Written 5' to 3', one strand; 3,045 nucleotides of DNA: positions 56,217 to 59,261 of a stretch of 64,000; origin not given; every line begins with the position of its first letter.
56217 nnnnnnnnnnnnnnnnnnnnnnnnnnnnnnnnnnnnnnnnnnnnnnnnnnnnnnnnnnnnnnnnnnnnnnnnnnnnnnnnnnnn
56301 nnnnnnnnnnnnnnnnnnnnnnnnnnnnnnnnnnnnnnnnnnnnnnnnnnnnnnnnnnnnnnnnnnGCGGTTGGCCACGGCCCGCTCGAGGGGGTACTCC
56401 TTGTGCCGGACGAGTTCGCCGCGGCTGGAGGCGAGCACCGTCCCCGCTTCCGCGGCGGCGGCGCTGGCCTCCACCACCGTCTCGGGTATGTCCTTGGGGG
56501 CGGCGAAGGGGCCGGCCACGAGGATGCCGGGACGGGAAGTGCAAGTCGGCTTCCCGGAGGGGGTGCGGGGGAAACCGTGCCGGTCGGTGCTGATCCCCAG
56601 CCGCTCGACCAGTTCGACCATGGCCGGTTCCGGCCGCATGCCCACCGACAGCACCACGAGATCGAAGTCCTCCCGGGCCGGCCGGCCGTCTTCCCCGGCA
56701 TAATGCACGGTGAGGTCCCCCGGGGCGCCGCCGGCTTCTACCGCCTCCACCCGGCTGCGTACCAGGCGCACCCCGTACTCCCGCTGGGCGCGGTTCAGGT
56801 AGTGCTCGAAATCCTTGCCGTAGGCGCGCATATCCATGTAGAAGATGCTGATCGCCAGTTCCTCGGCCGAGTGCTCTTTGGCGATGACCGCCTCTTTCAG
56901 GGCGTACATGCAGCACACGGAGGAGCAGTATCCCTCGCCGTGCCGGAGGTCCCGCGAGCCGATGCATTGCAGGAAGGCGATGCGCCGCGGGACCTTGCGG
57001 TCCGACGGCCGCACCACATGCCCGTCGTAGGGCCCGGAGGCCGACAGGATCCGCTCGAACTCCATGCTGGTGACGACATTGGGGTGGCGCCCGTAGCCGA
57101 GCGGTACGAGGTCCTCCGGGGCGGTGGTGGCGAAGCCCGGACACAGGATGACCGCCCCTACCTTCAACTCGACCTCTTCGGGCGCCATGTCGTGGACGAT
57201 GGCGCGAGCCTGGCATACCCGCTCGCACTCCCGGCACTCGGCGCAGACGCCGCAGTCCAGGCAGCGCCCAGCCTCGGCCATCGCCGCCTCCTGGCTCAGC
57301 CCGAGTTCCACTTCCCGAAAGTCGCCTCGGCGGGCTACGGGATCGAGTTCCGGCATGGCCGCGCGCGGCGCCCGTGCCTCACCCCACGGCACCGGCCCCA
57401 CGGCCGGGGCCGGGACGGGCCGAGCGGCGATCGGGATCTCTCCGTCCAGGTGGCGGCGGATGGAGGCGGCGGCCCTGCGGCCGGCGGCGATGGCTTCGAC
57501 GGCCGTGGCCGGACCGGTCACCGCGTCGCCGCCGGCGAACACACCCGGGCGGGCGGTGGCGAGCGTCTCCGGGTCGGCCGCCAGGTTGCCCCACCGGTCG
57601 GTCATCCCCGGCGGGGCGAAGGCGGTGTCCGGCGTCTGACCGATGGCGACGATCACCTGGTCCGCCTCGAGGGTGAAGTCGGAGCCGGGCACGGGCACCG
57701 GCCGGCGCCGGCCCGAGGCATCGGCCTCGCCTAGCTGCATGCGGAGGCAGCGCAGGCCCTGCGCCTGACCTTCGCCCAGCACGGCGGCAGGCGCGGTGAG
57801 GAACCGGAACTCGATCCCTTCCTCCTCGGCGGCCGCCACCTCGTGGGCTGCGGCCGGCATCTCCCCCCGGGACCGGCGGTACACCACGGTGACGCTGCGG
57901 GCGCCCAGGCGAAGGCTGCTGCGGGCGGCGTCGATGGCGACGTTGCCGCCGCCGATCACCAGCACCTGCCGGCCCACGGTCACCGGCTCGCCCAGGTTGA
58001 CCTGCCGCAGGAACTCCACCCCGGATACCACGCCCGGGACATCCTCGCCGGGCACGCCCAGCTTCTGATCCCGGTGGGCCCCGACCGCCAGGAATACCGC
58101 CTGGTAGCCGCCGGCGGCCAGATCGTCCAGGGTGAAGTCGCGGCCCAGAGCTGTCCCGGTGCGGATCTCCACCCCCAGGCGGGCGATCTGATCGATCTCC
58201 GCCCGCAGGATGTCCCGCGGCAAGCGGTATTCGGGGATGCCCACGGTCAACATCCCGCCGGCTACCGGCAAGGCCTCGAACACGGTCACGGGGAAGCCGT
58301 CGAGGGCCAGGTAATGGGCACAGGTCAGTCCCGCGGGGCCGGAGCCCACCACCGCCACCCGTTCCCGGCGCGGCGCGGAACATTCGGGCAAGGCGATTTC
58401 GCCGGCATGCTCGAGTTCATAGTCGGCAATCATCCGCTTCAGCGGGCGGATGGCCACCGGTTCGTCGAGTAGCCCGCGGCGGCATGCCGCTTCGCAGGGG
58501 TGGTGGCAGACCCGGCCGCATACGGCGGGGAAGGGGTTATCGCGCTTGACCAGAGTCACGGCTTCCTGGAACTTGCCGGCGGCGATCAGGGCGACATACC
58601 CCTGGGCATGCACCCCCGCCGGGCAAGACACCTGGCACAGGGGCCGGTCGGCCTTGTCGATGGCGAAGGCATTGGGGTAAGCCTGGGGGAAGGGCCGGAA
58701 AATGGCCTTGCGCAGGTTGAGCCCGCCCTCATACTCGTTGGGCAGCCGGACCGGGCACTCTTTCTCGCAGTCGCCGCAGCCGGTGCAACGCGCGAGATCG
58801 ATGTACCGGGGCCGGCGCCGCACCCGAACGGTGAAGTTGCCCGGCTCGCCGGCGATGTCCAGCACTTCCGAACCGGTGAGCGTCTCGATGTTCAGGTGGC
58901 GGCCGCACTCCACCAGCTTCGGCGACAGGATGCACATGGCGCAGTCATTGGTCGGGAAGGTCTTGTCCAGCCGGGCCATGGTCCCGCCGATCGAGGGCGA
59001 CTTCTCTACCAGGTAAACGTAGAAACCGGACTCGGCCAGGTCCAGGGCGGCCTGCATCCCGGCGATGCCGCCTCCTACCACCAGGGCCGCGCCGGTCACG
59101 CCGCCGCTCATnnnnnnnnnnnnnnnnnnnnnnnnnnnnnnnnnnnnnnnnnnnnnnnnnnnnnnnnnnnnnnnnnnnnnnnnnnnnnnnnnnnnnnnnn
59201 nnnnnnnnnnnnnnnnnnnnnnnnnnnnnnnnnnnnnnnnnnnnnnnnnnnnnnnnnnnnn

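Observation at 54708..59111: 1467-aa HdrA-GltD-HdrA mega-fusion (HdrL-like)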

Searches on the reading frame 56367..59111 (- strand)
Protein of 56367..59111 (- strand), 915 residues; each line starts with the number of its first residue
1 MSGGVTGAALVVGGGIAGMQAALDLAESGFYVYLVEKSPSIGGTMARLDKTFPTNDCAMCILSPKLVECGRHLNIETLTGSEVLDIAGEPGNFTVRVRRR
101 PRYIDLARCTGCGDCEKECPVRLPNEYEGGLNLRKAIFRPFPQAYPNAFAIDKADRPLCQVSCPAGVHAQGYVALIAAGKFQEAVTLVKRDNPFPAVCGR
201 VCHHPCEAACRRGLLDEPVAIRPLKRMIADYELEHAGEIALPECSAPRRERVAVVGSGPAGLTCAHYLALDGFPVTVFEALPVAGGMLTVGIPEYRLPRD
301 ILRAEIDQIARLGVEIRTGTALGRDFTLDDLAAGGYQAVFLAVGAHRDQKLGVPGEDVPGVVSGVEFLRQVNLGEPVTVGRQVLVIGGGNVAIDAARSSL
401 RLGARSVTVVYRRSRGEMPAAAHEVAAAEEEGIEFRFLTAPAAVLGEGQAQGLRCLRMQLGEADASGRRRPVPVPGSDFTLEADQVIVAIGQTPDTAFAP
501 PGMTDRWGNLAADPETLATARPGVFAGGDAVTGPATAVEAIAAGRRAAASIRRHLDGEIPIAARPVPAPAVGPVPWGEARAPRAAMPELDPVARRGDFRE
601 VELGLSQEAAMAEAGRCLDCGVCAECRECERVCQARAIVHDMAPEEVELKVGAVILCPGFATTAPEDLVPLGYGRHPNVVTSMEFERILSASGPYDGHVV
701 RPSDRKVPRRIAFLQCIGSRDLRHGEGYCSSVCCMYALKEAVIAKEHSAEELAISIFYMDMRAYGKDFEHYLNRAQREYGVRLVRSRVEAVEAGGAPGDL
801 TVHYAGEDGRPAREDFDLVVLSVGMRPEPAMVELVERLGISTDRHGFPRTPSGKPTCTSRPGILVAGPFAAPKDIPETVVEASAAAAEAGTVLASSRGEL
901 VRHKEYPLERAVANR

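Call 57: predict_structure(alignment_id=A2)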
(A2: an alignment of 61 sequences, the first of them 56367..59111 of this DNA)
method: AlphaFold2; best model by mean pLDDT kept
length: 915 residues; sequences in the alignment: 61
mean_pLDDT: 88.4   pTM: 0.81
mean pLDDT of the five models: 88.4, 88.1, 86.7, 85.8, 84.4
residues with pLDDT >= 90: 556; 70-90: 307; 50-70: 42; < 50: 10
segments of 3 or more residues with pLDDT < 50: 51-55
pLDDT, mean of each block of 10 residues (from residue 1): 78 94 96 94 73 54 85 93 94 96 92 91 82 88 84 75 85 93 93 94 87 81 94 86 91 97 97 97 94 95 95 96 94 96 90 92 95 92 95 96 96 91 92 96 91 95 81 93 95 89 89 91 93 87 94 87 53 59 90 91 93 82 83 92 93 94 75 89 86 83 91 89 77 82 85 92 69 88 92 88 92 95 86 92 91 91 93 83 96 90 78 62
secondary structure, 60 per line:
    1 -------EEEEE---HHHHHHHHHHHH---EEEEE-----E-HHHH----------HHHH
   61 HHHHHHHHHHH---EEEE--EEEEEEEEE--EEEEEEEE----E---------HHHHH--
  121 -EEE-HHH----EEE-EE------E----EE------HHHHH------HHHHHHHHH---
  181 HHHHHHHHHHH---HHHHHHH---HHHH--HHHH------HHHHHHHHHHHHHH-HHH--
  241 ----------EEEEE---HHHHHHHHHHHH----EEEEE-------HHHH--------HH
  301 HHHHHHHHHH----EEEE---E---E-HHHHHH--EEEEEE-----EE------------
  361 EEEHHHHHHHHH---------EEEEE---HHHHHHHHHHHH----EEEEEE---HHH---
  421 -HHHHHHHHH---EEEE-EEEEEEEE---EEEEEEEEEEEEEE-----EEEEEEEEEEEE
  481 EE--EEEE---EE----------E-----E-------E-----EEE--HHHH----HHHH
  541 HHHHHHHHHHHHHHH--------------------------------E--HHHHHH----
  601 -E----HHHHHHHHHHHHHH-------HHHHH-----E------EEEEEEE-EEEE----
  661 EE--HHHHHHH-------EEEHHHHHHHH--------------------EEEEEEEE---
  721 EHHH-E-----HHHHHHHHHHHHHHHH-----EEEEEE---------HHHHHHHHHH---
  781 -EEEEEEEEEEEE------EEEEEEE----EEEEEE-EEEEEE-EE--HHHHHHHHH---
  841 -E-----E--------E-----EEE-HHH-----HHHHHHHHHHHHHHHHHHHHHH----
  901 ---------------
elements in order (helices of 4 or more, strands of 3 or more residues): E8-12 H16-27 E31-35 H43-46 H57-71 E75-78 E81-89 E92-99 H114-118 E122-124 E133-135 H158-162 H169-177 H181-191 H195-201 H205-208 H211-214 H221-234 E251-255 H259-270 E275-279 H287-290 H299-310 E315-318 H328-333 E336-341 E361-363 H364-372 E382-386 H390-401 E406-411 H422-430 E434-437 E439-446 E450-463 E469-482 E485-488 E524-526 H529-532 H537-555 H591-596 H607-620 H628-632 E645-651 E653-656 H665-671 E679-681 H682-689 E710-717 H732-747 E753-758 H768-777 E782-793 E800-806 E811-816 E818-823 H829-837 E863-865 H875-896

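Call 63: fold_search(model_id=the predicted structure, library=pdb)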
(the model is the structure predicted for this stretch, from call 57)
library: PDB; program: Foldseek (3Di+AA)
matches with E <= 10: 1955; with E <= 0.001: 630
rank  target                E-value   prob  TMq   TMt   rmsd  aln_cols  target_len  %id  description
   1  9bov_A                2.6e-55  1.00  0.50  0.39   2.0       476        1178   48  Structure of electron bifurcating Nfn-ABC complexed with NAD from Caldicellulosiruptor saccharolyticus (released 2025-03-05)
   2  9n5u_A                5.9e-53  1.00  0.49  0.47   4.3       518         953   44  Structure of the Thermococcus sibiricus NfnABC complex (released 2025-05-07)
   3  8oh5_C                3.9e-52  1.00  0.50  0.39   3.9       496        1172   42  Cryo-EM structure of the electron bifurcating transhydrogenase StnABC complex from Sporomusa Ovata (state 2) (released 2023-09-13)
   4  9n5v_A                6.2e-49  1.00  0.48  0.46   2.5       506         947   44  Structure of the NAD(H)-bound Thermococcus sibiricus NfnABC complex (released 2025-05-07)
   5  5jca_L                2.0e-42  1.00  0.41  0.79   2.5       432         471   41  NADP(H) bound NADH-dependent Ferredoxin:NADP Oxidoreductase (NfnI) from Pyrococcus furiosus (released 2017-04-12)
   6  5jfc_L                3.6e-41  1.00  0.40  0.79   2.4       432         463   39  NADH-dependent Ferredoxin:NADP Oxidoreductase (NfnI) from Pyrococcus furiosus (released 2017-04-12)
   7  8rwn_A                5.9e-41  1.00  0.44  0.93   6.1       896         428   22  CryoEM structure of the Hdr(ABC)2 subunits of the Elp-Hdr complex of Methanothermobacter marburgensis (released 2025-05-14)
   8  8rvu_a                1.1e-40  1.00  0.44  0.93   6.1       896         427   22  CryoEM structure of the Elp-Hdr complex of Methanothermobacter marburgensis state 2 (composite structure) (released 2025-05-14)
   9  8rvy_A                1.5e-40  1.00  0.44  0.63   6.1       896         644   22  CryoEM structure of the Elp-Hdr complex of Methanothermobacter marburgensis state 1 (composite structure) (released 2025-05-14)
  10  4ylf_B                2.0e-40  1.00  0.42  0.81   3.0       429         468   44  Insights into flavin-based electron bifurcation via the NADH-dependent reduced ferredoxin-NADP oxidoreductase structur (released 2015-07-08)
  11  8rvu_A                3.9e-40  1.00  0.45  0.63   6.1       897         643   22  CryoEM structure of the Elp-Hdr complex of Methanothermobacter marburgensis state 2 (composite structure) (released 2025-05-14)
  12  5vj7_A                4.9e-39  1.00  0.40  0.79   5.4       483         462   36  Ferredoxin NADP Oxidoreductase (Xfn) (released 2017-07-19)
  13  5odc_A                7.5e-39  1.00  0.45  0.63   2.2       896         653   22  Heterodisulfide reductase / [NiFe]-hydrogenase complex from Methanothermococcus thermolithotrophicus at 2.3 A resoluti (released 2017-08-30)
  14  5odh_A                1.2e-38  1.00  0.45  0.63   2.3       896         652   22  Heterodisulfide reductase / [NiFe]-hydrogenase complex from Methanothermococcus thermolithotrophicus soaked with heter (released 2017-08-30)
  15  5odi_A                1.6e-38  1.00  0.45  0.63   2.3       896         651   22  Heterodisulfide reductase / [NiFe]-hydrogenase complex from Methanothermococcus thermolithotrophicus cocrystallized wi (released 2017-08-30)
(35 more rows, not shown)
